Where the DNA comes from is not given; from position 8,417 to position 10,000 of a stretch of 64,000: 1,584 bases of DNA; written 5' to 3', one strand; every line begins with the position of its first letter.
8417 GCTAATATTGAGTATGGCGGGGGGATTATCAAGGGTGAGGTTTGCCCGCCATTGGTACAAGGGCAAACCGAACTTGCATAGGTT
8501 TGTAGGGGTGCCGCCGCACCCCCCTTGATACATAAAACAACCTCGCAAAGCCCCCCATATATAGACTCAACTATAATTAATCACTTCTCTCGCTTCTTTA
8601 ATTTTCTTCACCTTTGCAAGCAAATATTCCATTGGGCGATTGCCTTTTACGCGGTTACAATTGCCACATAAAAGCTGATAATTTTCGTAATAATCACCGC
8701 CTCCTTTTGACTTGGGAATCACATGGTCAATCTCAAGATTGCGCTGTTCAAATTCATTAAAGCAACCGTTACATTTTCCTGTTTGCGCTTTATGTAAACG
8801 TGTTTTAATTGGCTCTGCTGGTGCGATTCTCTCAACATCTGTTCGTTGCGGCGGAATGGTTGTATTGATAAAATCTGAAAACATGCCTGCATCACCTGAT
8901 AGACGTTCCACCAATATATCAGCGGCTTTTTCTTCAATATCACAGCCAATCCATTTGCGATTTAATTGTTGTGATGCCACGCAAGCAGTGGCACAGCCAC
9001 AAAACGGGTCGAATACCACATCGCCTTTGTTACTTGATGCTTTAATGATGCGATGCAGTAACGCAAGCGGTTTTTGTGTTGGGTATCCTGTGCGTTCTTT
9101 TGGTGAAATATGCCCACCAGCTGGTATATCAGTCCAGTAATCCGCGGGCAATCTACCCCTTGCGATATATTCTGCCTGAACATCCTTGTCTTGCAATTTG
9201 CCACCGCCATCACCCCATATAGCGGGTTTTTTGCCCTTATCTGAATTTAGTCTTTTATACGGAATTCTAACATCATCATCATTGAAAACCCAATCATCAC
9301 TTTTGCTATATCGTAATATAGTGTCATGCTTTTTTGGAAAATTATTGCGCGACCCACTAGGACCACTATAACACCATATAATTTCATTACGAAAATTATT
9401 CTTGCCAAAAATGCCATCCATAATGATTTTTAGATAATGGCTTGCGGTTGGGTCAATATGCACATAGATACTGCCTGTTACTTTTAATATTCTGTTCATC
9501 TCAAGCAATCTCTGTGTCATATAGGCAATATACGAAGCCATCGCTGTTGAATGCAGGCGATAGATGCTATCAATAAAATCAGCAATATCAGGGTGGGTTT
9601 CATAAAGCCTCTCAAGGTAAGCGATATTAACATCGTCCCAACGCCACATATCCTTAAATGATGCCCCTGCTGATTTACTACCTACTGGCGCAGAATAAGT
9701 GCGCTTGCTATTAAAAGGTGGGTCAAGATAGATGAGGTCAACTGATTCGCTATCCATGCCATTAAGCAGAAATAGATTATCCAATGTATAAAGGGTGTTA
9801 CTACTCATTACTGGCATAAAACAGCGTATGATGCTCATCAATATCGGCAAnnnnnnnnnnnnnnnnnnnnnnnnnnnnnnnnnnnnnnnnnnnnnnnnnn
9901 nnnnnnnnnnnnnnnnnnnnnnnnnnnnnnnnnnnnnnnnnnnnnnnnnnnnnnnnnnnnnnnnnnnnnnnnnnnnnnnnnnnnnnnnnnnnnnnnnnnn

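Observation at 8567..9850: Single-polypeptide fusion of a beta-class amino-MTase to an HNH nuclease, embedded at the end of a fliN-gap operon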

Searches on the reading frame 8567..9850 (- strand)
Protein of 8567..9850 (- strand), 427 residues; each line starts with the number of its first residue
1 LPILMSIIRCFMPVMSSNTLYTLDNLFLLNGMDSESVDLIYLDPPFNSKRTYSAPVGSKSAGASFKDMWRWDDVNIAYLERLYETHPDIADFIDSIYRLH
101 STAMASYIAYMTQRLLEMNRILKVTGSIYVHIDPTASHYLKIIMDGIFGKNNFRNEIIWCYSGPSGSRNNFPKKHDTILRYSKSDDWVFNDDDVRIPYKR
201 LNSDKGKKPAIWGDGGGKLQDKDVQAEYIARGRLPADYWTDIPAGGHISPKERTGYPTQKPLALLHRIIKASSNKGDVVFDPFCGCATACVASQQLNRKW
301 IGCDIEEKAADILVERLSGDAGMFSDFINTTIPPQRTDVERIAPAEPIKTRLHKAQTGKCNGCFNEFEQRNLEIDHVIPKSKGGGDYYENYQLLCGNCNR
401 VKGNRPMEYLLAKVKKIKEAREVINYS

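Call 3: search_protein_families(library=pfam, proteins=[window:8567-9850:-], max_evalue=0.01)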
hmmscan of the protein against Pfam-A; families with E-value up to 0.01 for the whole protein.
window:8567-9850:- (427 aa): 6 families
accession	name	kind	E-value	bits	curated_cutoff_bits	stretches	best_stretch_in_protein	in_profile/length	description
PF01555.25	N6_N4_Mtase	-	2.4e-48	165.5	26.7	1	37-314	1-220/221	DNA methylase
PF01844.29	HNH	-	2.4e-12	47.2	21.4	1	360-405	1-47/47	HNH endonuclease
PF14279.12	HNH_5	-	9.8e-12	45.1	27.5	1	360-407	1-48/56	HNH endonuclease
PF13395.12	HNH_4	-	4.4e-05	23.8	22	1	367-405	13-51/54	HNH endonuclease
PF02945.21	Endonuclease_7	-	0.0002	21.7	23.6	1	348-414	14-67/82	Recombination endonuclease VII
PF02086.21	MethyltransfD12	-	0.00051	20.3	22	0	264-308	8-53/253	D12 class N6 adenine-specific DNA methyltransferase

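Call 4: search_protein_families(library=ncbifam, proteins=[window:8567-9850:-], max_evalue=0.01)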
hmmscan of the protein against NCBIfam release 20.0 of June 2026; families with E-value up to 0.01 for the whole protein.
window:8567-9850:- (427 aa): 7 families
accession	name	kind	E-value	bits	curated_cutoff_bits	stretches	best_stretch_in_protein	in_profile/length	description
NF008572.0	PRK11524.1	equivalog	1.4e-28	99.9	292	2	104-318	58-257/294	adenine-specific DNA-methyltransferase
NF050803.1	DnaMtaseCcrMCaul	equivalog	9.6e-22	77.3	830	1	253-323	183-253/350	adenine-specific DNA-methyltransferase CcrM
NF049971.1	CRISPR_Cas9d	exception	1.5e-11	43.7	375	1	346-419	534-611/986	type II CRISPR RNA-guided endonuclease Cas9d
NF040563.1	guided_IscB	equivalog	1.5e-10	40.7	175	1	348-420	183-253/314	RNA-guided endonuclease IscB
NF010253.0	PRK13699.1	subfamily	7.1e-10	38.9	244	1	254-317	142-205/226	DNA methyltransferase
TIGR01865.2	cas_Csn1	equivalog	0.00011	20.6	100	1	365-416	586-638/1070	type II CRISPR RNA-guided endonuclease Cas9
TIGR02646.1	TIGR02646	subfamily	0.0097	16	52.15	0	346-400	13-66/144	retron system putative HNH endonuclease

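Call 5: find_homologous_proteins(query=window:8567-9808:-)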
Query window:8567-9808:- (413 aa): 8000 proteins with E <= 0.001 among 8000 candidates; the best 120 are listed.
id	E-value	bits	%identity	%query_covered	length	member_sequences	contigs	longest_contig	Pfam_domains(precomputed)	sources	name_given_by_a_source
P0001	2.1e-288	975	100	100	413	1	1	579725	PF01844.30,PF14279.13,PF01555.25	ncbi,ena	-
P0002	2.7e-207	707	76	100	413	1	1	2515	PF13395.13,PF01844.30,PF14279.13,PF01555.25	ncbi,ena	-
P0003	8.0e-201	686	73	100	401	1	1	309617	PF13395.13,PF01844.30,PF14279.13,PF01555.25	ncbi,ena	-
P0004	1.7e-196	672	71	100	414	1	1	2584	PF01844.30,PF14279.13,PF01555.25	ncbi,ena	-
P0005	3.1e-196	671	70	100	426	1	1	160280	PF01844.30,PF14279.13,PF01555.25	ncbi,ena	-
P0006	4.9e-195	667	67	97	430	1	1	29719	PF01844.30,PF02945.22,PF14279.13,PF01555.25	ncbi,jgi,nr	ncbi:MAG: HNH endonuclease [Ignavibacteria bacterium]|jgi:site-specific DNA-methyltransferase (adeni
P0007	5.0e-195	667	67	98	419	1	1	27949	PF01844.30,PF14279.13,PF01555.25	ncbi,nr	ncbi:hypothetical protein FACS189467_3310 [Bacteroidia bacterium]|nr:hypothetical protein FACS189467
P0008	1.2e-193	662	70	100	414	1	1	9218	PF01844.30,PF14279.13,PF01555.25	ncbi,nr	ncbi:MAG: HNH endonuclease [Alphaproteobacteria bacterium]|nr:HNH endonuclease [Alphaproteobacteria 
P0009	9.9e-192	656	71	100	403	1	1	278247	PF01844.30,PF14279.13,PF01555.25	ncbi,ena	-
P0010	6.1e-191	653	71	100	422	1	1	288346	PF13395.13,PF01844.30,PF14279.13,PF01555.25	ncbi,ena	-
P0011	4.3e-190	651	66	99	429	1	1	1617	PF01844.30,PF14279.13,PF01555.25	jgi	jgi:site-specific DNA-methyltransferase (adenine-specific)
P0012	1.1e-189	649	72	100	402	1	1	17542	PF01844.30,PF14279.13,PF01555.25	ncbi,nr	ncbi:MAG: HNH endonuclease [Alphaproteobacteria bacterium]|nr:HNH endonuclease [Alphaproteobacteria 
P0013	5.4e-189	647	67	98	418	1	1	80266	PF01844.30,PF14279.13,PF01555.25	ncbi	ncbi:MAG: DNA methyltransferase [Thermoguttaceae bacterium]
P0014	6.6e-189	647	71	100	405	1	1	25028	PF01844.30,PF14279.13,PF01555.25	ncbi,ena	-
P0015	2.7e-187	641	68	100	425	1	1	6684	PF13395.13,PF01844.30,PF14279.13,PF01555.25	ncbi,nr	ncbi:MAG: HNH endonuclease [Alphaproteobacteria bacterium]|nr:HNH endonuclease [Alphaproteobacteria 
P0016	4.2e-187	641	65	98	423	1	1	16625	PF13395.13,PF01844.30,PF02945.22,PF14279.13,PF01555.25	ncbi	-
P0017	1.0e-186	640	66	99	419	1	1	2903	PF02086.22,PF01844.30,PF14279.13,PF01555.25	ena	-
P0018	1.1e-186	639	65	99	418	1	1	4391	PF13395.13,PF01844.30,PF14279.13,PF01555.25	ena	-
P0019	1.9e-185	635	67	100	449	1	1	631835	PF01844.30,PF14279.13,PF01555.25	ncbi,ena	-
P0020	4.0e-185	634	65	98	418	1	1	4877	PF01844.30,PF02945.22,PF14279.13,PF01555.25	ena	-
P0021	7.2e-185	633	68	100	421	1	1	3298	PF01844.30,PF14279.13,PF01555.25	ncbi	-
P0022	9.4e-185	633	65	98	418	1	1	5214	PF01844.30,PF02945.22,PF14279.13,PF01555.25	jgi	-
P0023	1.3e-183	629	64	99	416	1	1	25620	PF01844.30,PF02945.22,PF14279.13,PF01555.25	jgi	-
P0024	2.3e-183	628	65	98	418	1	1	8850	PF01844.30,PF02945.22,PF14279.13,PF01555.25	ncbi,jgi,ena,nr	ncbi:MAG: HNH endonuclease [Planctomycetaceae bacterium]|nr:HNH endonuclease [Planctomycetaceae bact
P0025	8.1e-183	627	64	99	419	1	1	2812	PF02086.22,PF01844.30,PF14279.13,PF01555.25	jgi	-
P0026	2.5e-182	625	64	99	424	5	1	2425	PF01844.30,PF02945.22,PF14279.13,PF01555.25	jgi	-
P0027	5.3e-181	621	65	97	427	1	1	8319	PF13847.13,PF01844.30,PF14279.13,PF01555.25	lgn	-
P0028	8.4e-181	620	63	99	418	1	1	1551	PF01844.30,PF02945.22,PF14279.13,PF01555.25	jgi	jgi:site-specific DNA-methyltransferase (adenine-specific)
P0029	1.7e-179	616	65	96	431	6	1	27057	PF01844.30,PF14279.13,PF01555.25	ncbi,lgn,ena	-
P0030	4.5e-179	614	65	100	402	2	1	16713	PF13395.13,PF01844.30,PF14279.13,PF01555.25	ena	-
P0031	8.4e-179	613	64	95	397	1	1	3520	PF13395.13,PF01844.30,PF14279.13,PF01555.25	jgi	-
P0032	1.2e-178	613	63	99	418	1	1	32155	PF13395.13,PF01844.30,PF14279.13,PF01555.25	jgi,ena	-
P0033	8.0e-178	610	67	100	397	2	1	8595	PF01844.30,PF14279.13,PF01555.25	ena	-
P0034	1.8e-177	609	67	100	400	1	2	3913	PF13395.13,PF01844.30,PF14279.13,PF01555.25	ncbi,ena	-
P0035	3.5e-177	608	66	99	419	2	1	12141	PF13395.13,PF01844.30,PF14279.13,PF01555.25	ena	-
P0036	4.3e-176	605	65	93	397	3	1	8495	PF01844.30,PF14279.13,PF01555.25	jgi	-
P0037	5.3e-176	604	63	97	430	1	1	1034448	PF01844.30,PF14279.13,PF01555.25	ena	-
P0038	8.9e-175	600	61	99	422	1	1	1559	PF01844.30,PF14279.13,PF01555.25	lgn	-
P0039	1.1e-173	597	64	98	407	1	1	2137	PF01844.30,PF14279.13,PF01555.25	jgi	jgi:site-specific DNA-methyltransferase (adenine-specific)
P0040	1.6e-173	596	64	97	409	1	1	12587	PF01844.30,PF14279.13,PF01555.25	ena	-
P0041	4.7e-173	595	61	98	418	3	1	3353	PF01844.30,PF14279.13,PF01555.25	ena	-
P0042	7.7e-173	594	62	100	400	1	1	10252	PF01844.30,PF14279.13,PF01555.25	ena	-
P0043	9.0e-172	590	62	99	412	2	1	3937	PF01844.30,PF14279.13,PF01555.25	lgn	-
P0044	5.4e-170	584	64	98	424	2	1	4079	PF13395.13,PF01844.30,PF02945.22,PF14279.13,PF01555.25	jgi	-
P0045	1.0e-169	583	63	97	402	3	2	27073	PF13395.13,PF01844.30,PF14279.13,PF01555.25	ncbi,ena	-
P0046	1.9e-168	579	63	97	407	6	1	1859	PF01844.30,PF14279.13,PF01555.25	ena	-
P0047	3.7e-168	578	63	98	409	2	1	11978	PF01844.30,PF02945.22,PF14279.13,PF01555.25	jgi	jgi:site-specific DNA-methyltransferase (adenine-specific)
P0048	4.8e-168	578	63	98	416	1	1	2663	PF13395.13,PF01844.30,PF14279.13,PF01555.25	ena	-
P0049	8.7e-168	577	63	98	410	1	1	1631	PF01844.30,PF14279.13,PF01555.25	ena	-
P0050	2.6e-167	576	61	97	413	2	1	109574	PF01844.30,PF02945.22,PF14279.13,PF01555.25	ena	-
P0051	3.8e-167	575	61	100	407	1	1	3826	PF01844.30,PF14279.13,PF01555.25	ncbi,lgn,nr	ncbi:MAG: DNA methyltransferase [Alphaproteobacteria bacterium]|nr:DNA methyltransferase [Alphaprote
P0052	1.4e-166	573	63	98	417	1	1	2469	PF13395.13,PF01844.30,PF14279.13,PF01555.25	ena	-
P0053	2.4e-166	572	63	98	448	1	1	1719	PF13395.13,PF01844.30,PF14279.13,PF01555.25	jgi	jgi:site-specific DNA-methyltransferase (adenine-specific)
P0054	2.4e-166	572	63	98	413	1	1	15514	PF01844.30,PF14279.13,PF01555.25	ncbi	ncbi:DNA methylase [Fibrobacteria bacterium R8-3-H12]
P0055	2.5e-166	572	62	98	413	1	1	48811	PF01844.30,PF14279.13,PF01555.25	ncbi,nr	ncbi:DNA methylase N-4/N-6 domain protein [Candidatus Symbiothrix dinenymphae]|nr:DNA methylase N-4/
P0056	3.2e-166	572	61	98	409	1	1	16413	PF01844.30,PF02945.22,PF14279.13,PF01555.25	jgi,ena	-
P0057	4.1e-166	572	60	99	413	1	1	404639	PF01844.30,PF02945.22,PF14279.13,PF01555.25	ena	-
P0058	4.1e-166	572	61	98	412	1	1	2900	PF01844.30,PF14279.13,PF01555.25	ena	-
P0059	7.9e-166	571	62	97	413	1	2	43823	PF01844.30,PF02945.22,PF14279.13,PF01555.25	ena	-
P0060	8.4e-166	571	61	98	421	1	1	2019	PF13395.13,PF01844.30,PF14279.13,PF01555.25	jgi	-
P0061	1.2e-165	570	64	100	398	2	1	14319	PF13395.13,PF01844.30,PF14279.13,PF01555.25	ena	-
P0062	1.3e-165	570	62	98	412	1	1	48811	PF13395.13,PF01844.30,PF14279.13,PF01555.25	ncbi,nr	ncbi:DNA methylase N-4/N-6 domain protein [Candidatus Symbiothrix dinenymphae]|nr:DNA methylase N-4/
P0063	1.6e-165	570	60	98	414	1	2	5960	PF01844.30,PF14279.13,PF01555.25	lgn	-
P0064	1.9e-165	569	61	96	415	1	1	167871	PF01844.30,PF14279.13,PF01555.25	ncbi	ncbi:MAG: adenine-specific DNA-methyltransferase [Treponematales bacterium]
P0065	2.0e-165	569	62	97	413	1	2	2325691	PF01844.30,PF02945.22,PF14279.13,PF01555.25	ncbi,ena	-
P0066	2.1e-165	569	62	97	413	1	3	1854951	PF01844.30,PF02945.22,PF14279.13,PF01555.25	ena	-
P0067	2.3e-165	569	62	98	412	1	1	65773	PF13395.13,PF01844.30,PF14279.13,PF01555.25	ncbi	ncbi:DNA methylase [Fibrobacteria bacterium R8-3-H12]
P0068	2.6e-165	569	61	98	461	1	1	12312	PF01844.30,PF02945.22,PF14279.13,PF01555.25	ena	-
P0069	4.2e-165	568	60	96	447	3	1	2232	PF01844.30,PF14279.13,PF01555.25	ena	-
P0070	4.7e-165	568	63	95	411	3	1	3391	PF01844.30,PF02945.22,PF14279.13,PF01555.25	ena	-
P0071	5.0e-165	568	63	97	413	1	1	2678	PF01844.30,PF14279.13,PF01555.25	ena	-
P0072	5.1e-165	568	62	97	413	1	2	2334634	PF01844.30,PF02945.22,PF14279.13,PF01555.25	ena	-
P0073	5.2e-165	568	61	98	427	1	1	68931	PF01844.30,PF14279.13,PF01555.25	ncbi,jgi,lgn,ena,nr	ncbi:MAG: site-specific DNA-methyltransferase [Gammaproteobacteria bacterium]|nr:MAG: site-specific 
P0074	1.0e-164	567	61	98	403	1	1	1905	PF13395.13,PF01844.30,PF14279.13,PF01555.25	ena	-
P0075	1.2e-164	567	62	97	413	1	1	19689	PF01844.30,PF14279.13,PF01555.25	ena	-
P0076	1.4e-164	567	62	98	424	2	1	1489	PF13395.13,PF01844.30,PF14279.13,PF01555.25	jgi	-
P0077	1.5e-164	567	61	98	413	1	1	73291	PF01844.30,PF14279.13,PF01555.25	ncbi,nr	ncbi:hypothetical protein FACS189452_00410 [Bacteroidia bacterium]|nr:hypothetical protein FACS18945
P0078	1.7e-164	566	62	97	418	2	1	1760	PF13395.13,PF01844.30,PF14279.13,PF01555.25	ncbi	-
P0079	2.1e-164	566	61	97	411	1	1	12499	PF01844.30,PF14279.13,PF01555.25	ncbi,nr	ncbi:hypothetical protein AGMMS49982_18100 [Bacteroidia bacterium]|nr:hypothetical protein AGMMS4998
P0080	2.1e-164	566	61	97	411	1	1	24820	PF01844.30,PF14279.13,PF01555.25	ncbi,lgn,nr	ncbi:hypothetical protein AGMMS49965_10550 [Bacteroidia bacterium]|nr:hypothetical protein AGMMS4996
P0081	2.2e-164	566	60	98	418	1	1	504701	PF01844.30,PF14279.13,PF01555.25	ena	-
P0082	2.8e-164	566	61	99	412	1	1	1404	PF01844.30,PF14279.13,PF01555.25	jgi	jgi:site-specific DNA-methyltransferase (adenine-specific)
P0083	3.3e-164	565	61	98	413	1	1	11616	PF01844.30,PF14279.13,PF01555.25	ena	-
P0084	3.6e-164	565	62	98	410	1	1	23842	PF01844.30,PF14279.13,PF01555.25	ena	-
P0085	3.6e-164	565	59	100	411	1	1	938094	PF01844.30,PF14279.13,PF01555.25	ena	-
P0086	6.0e-164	564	61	98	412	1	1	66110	PF01844.30,PF14279.13,PF01555.25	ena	-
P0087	7.9e-164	564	60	98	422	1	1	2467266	PF01844.30,PF14279.13,PF01555.25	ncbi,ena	-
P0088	1.5e-163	563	60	97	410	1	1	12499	PF01844.30,PF14279.13,PF01555.25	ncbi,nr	ncbi:hypothetical protein AGMMS49982_18110 [Bacteroidia bacterium]|nr:hypothetical protein AGMMS4998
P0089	1.7e-163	563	62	97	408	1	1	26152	PF01844.30,PF14279.13,PF01555.25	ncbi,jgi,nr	ncbi:MAG: HNH endonuclease [Chitinivibrionia bacterium]|nr:HNH endonuclease [Chitinivibrionia bacter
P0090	2.7e-163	562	60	98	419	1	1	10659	PF01844.30,PF14279.13,PF01555.25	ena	-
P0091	2.8e-163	562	58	100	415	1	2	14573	PF01844.30,PF14279.13,PF01555.25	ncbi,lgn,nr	ncbi:MAG: DNA methyltransferase [Candidatus Symbiobacter sp.]|nr:DNA methyltransferase [Candidatus S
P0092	2.8e-163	562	61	97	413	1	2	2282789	PF01844.30,PF02945.22,PF14279.13,PF01555.25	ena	-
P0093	2.9e-163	562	62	98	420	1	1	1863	PF01844.30,PF14279.13,PF01555.25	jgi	jgi:site-specific DNA-methyltransferase (adenine-specific)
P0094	3.6e-163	562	61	97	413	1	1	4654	PF13395.13,PF01844.30,PF14279.13,PF01555.25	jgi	jgi:site-specific DNA-methyltransferase (adenine-specific)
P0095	3.7e-163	562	61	96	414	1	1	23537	PF01844.30,PF02945.22,PF14279.13,PF01555.25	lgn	-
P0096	3.8e-163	562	60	98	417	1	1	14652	PF01844.30,PF02945.22,PF14279.13,PF01555.25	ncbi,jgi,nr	ncbi:MAG: HNH endonuclease [Prevotellaceae bacterium]|jgi:site-specific DNA-methyltransferase (adeni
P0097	6.1e-163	561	61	98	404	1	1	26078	PF13395.13,PF01844.30,PF14279.13,PF01555.25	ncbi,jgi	jgi:DNA modification methylase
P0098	7.2e-163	561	60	97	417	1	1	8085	PF01844.30,PF02945.22,PF14279.13,PF01555.25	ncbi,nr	ncbi:MAG: HNH endonuclease [Ignavibacteria bacterium]|nr:HNH endonuclease [Ignavibacteria bacterium]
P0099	7.8e-163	561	60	97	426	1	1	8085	PF01844.30,PF02945.22,PF14279.13,PF01555.25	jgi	jgi:site-specific DNA-methyltransferase (adenine-specific)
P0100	9.1e-163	561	61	97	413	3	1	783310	PF01844.30,PF02945.22,PF14279.13,PF01555.25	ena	-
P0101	1.2e-162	560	60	98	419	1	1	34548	PF01844.30,PF14279.13,PF01555.25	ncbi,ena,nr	ncbi:MAG: HNH endonuclease [Gammaproteobacteria bacterium]|nr:HNH endonuclease [Gammaproteobacteria 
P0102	1.5e-162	560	60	98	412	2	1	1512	PF01844.30,PF14279.13,PF01555.25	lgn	-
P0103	1.5e-162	560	60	97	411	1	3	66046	PF01844.30,PF14279.13,PF01555.25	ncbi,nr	ncbi:DNA methylase N-4/N-6 domain protein [Candidatus Symbiothrix dinenymphae]|nr:DNA methylase N-4/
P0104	1.8e-162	560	62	97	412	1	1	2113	PF01844.30,PF14279.13,PF01555.25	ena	-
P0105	1.8e-162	560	60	100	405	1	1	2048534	PF01844.30,PF02945.22,PF14279.13,PF01555.25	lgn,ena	-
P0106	2.1e-162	559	61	98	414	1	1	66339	PF13395.13,PF01844.30,PF02945.22,PF14279.13,PF01555.25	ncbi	ncbi:DNA methylase [Fibrobacteria bacterium R8-3-H12]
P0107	2.8e-162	559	60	98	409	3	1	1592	PF13395.13,PF01844.30,PF14279.13,PF01555.25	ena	-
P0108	4.3e-162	558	60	98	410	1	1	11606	PF01844.30,PF14279.13,PF01555.25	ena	-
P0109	4.7e-162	558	61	98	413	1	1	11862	PF01844.30,PF14279.13,PF01555.25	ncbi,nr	ncbi:hypothetical protein FACS1894201_02670 [Bacteroidia bacterium]|nr:hypothetical protein FACS1894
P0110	5.7e-162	558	60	98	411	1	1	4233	PF01844.30,PF14279.13,PF01555.25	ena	-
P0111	5.9e-162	558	59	98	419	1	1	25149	PF01844.30,PF14279.13,PF01555.25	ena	-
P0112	6.2e-162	558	60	97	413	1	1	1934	PF13395.13,PF01844.30,PF14279.13,PF01555.25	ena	-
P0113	6.3e-162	558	60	98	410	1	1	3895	PF01844.30,PF14279.13,PF01555.25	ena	-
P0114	6.5e-162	558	60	98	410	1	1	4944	PF01844.30,PF14279.13,PF01555.25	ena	-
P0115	7.9e-162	558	60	98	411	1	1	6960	PF01844.30,PF14279.13,PF01555.25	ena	-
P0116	8.6e-162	557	60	97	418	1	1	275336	PF01844.30,PF14279.13,PF01555.25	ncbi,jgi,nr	ncbi:MAG: HNH endonuclease [Ignavibacteria bacterium]|jgi:site-specific DNA-methyltransferase (adeni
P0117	8.9e-162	557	61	96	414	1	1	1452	PF01844.30,PF14279.13,PF01555.25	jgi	jgi:site-specific DNA-methyltransferase (adenine-specific)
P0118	9.5e-162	557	60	98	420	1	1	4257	PF01844.30,PF14279.13,PF01555.25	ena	-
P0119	1.2e-161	557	59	98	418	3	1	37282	PF01844.30,PF14279.13,PF01555.25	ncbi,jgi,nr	ncbi:MAG: HNH endonuclease [Dysgonamonadaceae bacterium]|jgi:site-specific DNA-methyltransferase (ad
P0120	1.4e-161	557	61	98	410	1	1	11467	PF13395.13,PF01844.30,PF02945.22,PF14279.13,PF01555.25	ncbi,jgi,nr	ncbi:MAG: HNH endonuclease [Tannerella sp.]|jgi:site-specific DNA-methyltransferase (adenine-specifi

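Call 7: find_encoding_contigs(protein=P0001, flank=10000, max_places=3)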
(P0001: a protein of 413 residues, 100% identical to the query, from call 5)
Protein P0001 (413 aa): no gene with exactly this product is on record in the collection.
